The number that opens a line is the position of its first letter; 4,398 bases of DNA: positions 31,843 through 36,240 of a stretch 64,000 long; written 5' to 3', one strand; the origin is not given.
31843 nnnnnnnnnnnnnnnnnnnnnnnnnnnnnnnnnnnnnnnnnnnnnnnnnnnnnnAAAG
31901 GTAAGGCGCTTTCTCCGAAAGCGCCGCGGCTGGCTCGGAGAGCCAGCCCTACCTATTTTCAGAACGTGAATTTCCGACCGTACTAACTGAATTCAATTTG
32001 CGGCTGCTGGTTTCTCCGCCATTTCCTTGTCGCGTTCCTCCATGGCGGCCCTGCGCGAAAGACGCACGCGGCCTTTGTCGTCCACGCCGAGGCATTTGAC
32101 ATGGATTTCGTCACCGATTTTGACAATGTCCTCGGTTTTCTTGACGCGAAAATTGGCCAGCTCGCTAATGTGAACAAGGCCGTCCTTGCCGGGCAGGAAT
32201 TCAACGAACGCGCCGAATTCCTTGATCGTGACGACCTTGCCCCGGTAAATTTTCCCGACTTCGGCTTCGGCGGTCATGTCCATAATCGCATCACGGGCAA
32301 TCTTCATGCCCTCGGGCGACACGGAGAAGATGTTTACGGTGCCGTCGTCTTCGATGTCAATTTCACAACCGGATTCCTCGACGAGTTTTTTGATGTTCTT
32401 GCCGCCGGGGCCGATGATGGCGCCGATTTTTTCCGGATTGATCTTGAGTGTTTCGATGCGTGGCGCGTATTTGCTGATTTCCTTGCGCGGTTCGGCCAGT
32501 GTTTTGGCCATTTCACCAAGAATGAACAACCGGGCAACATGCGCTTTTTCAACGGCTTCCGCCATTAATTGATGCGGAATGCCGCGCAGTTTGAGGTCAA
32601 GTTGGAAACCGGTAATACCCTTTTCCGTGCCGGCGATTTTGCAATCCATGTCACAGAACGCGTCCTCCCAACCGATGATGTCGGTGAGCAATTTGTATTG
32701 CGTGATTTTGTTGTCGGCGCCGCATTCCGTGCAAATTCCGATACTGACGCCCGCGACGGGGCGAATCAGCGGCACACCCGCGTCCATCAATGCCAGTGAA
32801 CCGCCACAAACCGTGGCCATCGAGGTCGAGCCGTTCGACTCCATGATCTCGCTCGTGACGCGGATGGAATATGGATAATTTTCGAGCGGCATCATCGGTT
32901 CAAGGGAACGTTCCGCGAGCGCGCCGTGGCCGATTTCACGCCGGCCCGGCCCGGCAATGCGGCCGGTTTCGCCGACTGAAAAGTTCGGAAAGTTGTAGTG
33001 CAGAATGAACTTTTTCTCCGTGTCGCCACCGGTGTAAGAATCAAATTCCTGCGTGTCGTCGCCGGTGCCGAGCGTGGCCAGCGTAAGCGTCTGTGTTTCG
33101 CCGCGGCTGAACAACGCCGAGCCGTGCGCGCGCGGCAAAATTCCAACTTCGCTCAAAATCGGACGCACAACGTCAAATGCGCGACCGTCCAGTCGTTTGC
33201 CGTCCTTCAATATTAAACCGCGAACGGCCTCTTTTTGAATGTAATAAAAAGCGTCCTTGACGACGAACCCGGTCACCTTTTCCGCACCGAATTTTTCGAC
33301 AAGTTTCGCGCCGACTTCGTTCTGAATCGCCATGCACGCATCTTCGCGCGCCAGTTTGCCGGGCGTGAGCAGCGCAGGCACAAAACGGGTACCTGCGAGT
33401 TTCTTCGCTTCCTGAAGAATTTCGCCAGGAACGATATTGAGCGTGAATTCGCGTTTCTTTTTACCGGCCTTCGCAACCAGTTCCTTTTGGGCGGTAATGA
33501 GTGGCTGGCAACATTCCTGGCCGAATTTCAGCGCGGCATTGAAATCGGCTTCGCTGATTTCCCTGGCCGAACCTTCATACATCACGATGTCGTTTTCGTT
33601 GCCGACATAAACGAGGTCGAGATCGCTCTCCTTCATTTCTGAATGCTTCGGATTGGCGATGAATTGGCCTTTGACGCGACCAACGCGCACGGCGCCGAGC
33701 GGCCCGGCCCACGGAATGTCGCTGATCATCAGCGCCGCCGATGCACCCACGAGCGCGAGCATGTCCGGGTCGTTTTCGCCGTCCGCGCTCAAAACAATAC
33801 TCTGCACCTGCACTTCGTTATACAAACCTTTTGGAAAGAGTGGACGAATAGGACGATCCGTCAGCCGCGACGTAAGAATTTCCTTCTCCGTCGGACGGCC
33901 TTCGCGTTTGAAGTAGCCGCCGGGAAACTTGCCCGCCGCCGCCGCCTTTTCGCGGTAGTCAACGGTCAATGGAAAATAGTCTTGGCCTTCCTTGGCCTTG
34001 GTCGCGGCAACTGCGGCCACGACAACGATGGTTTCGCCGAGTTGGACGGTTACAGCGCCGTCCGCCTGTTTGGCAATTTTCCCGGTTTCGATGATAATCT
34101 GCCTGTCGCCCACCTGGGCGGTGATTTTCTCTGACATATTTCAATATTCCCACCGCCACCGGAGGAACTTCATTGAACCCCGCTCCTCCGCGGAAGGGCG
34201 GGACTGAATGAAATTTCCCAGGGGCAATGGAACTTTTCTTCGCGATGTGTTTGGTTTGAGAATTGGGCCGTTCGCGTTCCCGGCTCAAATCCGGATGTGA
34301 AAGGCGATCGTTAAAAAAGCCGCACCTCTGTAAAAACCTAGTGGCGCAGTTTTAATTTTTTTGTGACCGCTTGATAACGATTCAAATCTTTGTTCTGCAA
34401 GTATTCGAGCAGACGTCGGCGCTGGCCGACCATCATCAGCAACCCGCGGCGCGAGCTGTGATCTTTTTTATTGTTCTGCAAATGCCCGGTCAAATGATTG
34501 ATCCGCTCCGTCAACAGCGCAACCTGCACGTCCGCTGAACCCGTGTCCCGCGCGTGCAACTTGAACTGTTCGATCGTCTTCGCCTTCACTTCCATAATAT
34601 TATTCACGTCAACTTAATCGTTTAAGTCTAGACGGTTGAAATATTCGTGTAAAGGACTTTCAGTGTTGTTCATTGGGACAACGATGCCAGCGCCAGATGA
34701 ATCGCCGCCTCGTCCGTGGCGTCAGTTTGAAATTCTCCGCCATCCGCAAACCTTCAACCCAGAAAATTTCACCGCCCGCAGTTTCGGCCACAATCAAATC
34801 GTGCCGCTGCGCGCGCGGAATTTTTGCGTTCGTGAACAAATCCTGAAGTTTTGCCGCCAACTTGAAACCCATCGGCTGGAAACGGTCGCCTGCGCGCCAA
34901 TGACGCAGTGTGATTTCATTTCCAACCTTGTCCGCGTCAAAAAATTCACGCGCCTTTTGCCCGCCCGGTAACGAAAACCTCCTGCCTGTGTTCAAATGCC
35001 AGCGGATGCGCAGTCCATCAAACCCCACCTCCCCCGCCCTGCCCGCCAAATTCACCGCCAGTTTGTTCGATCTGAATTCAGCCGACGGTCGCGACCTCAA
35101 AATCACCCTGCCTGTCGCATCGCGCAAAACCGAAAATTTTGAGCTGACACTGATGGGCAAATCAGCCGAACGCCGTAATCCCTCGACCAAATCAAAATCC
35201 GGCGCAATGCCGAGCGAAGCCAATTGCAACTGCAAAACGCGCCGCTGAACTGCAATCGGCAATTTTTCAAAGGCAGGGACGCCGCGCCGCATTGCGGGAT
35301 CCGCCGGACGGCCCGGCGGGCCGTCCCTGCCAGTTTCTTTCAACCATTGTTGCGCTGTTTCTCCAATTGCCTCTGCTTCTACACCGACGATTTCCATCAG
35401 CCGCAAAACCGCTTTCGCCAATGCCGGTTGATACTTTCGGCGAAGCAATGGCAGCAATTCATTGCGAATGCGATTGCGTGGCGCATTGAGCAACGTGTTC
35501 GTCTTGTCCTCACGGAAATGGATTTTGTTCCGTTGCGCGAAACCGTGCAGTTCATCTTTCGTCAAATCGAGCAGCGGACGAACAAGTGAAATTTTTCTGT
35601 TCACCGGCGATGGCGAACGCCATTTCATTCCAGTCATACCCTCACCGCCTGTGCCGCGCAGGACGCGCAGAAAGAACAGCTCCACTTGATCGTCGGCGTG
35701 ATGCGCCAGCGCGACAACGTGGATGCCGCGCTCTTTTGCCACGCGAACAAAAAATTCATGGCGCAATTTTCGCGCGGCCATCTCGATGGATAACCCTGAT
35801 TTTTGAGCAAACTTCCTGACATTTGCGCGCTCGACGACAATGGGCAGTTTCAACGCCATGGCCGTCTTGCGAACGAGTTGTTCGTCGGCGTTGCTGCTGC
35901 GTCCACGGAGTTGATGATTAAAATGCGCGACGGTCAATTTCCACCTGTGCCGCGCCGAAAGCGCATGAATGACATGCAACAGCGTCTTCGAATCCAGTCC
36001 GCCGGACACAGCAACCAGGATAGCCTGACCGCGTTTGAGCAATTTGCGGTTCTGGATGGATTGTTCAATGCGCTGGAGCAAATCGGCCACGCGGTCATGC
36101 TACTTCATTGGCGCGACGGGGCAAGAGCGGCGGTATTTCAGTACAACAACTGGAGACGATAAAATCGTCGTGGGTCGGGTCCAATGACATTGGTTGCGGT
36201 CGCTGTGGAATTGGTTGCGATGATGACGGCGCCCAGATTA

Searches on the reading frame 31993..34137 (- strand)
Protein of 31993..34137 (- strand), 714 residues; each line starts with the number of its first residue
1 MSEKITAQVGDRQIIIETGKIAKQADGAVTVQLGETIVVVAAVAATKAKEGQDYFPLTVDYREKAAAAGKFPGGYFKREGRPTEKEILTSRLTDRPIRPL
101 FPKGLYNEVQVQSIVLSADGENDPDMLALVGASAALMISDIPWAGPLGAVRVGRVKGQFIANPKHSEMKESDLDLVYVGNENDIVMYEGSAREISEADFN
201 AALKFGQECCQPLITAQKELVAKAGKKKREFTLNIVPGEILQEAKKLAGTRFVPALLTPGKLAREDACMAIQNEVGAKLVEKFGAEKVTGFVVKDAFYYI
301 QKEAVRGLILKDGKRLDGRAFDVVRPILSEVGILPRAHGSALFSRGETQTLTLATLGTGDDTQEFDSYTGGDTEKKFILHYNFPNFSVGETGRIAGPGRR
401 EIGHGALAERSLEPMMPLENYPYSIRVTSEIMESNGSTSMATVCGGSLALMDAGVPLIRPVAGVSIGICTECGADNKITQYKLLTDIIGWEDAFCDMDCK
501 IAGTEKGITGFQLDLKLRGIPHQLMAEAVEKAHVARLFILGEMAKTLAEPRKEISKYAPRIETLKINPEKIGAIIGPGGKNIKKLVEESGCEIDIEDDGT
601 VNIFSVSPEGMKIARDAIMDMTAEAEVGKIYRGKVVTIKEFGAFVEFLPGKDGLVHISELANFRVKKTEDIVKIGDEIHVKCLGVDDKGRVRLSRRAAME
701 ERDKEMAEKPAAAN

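Call 19: search_protein_families(library=pfam, proteins=[window:31993-34137:-], max_evalue=0.001)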
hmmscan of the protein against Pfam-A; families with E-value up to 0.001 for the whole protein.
window:31993-34137:- (714 aa): 7 families
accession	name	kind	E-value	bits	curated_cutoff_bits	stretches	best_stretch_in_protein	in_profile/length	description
PF01138.27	RNase_PH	-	7e-63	211.3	25.5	2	12-142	3-130/130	3' exoribonuclease family, domain 1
PF00575.29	S1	-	1.4e-16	61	22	1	625-696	2-74/74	S1 RNA binding domain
PF03725.20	RNase_PH_C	-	1.3e-14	54.3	20.8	1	146-208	2-66/67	3' exoribonuclease family, domain 2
PF00013.35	KH_1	-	1.2e-13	51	21.5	1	562-620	2-66/66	KH domain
PF03726.19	PNPase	-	1.3e-09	38.8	24.6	1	240-319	2-80/81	Polyribonucleotide nucleotidyltransferase, RNA binding domain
PF22675.2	KH-I_KHDC4-BBP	-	0.00027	21.1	30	0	571-602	8-39/76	KHDC4/BBP-like, KH-domain type I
PF07650.23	KH_2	-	0.0004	20.6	22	0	563-605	28-70/78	KH domain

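Call 93: list_cluster_members(proteins=[window:31996-34137:-, window:60381-61520:+, window:15257-20758:-, window:10680-12206:-, window:14375-15220:-, window:20772-26576:-])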
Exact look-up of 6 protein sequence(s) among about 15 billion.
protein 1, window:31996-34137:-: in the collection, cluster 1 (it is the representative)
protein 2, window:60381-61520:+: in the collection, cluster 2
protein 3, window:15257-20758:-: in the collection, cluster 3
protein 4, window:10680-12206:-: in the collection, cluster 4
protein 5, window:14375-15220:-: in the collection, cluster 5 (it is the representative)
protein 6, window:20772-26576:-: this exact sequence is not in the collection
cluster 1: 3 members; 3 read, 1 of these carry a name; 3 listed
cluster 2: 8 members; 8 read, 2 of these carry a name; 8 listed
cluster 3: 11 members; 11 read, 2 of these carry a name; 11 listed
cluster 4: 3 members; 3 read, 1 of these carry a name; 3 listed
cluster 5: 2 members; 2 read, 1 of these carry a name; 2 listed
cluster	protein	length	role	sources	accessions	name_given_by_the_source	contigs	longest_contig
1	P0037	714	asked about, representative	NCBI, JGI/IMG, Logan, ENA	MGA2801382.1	MAG: polyribonucleotide nucleotidyltransferase [Verrucomicrobiota bacterium] | polyribonucleotide nucleotidyltransferase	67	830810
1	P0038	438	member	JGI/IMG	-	-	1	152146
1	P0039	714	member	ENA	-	-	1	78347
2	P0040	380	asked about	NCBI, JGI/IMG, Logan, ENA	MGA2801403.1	MAG: molecular chaperone DnaJ [Verrucomicrobiota bacterium] | molecular chaperone DnaJ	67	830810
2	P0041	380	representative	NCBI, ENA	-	-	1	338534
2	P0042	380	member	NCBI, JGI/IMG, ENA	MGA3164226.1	MAG: molecular chaperone DnaJ [Verrucomicrobiota bacterium] | molecular chaperone DnaJ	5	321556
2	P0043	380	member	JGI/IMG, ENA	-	-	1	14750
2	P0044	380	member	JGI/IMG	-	-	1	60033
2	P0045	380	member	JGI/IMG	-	-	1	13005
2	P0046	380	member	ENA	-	-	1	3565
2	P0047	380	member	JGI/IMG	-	-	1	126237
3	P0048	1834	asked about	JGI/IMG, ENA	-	RHS repeat-associated protein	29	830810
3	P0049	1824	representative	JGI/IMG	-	-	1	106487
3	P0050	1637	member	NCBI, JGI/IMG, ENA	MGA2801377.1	MAG: RHS repeat-associated core domain-containing protein [Verrucomicrobiota bacterium]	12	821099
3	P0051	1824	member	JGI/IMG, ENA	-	-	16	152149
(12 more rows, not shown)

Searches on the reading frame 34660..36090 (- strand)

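Call 19: search_protein_families(library=pfam, proteins=[window:34660-36090:-], max_evalue=0.001)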
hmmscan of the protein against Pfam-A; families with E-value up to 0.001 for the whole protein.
window:34660-36090:- (476 aa): 2 families
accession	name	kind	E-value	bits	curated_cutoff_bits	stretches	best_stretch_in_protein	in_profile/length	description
PF01171.26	ATP_bind_3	-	2e-52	178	27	1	24-211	2-182/182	PP-loop family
PF11734.13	TilS_C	-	1.6e-09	37.4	22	1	393-464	1-72/74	TilS substrate C-terminal domain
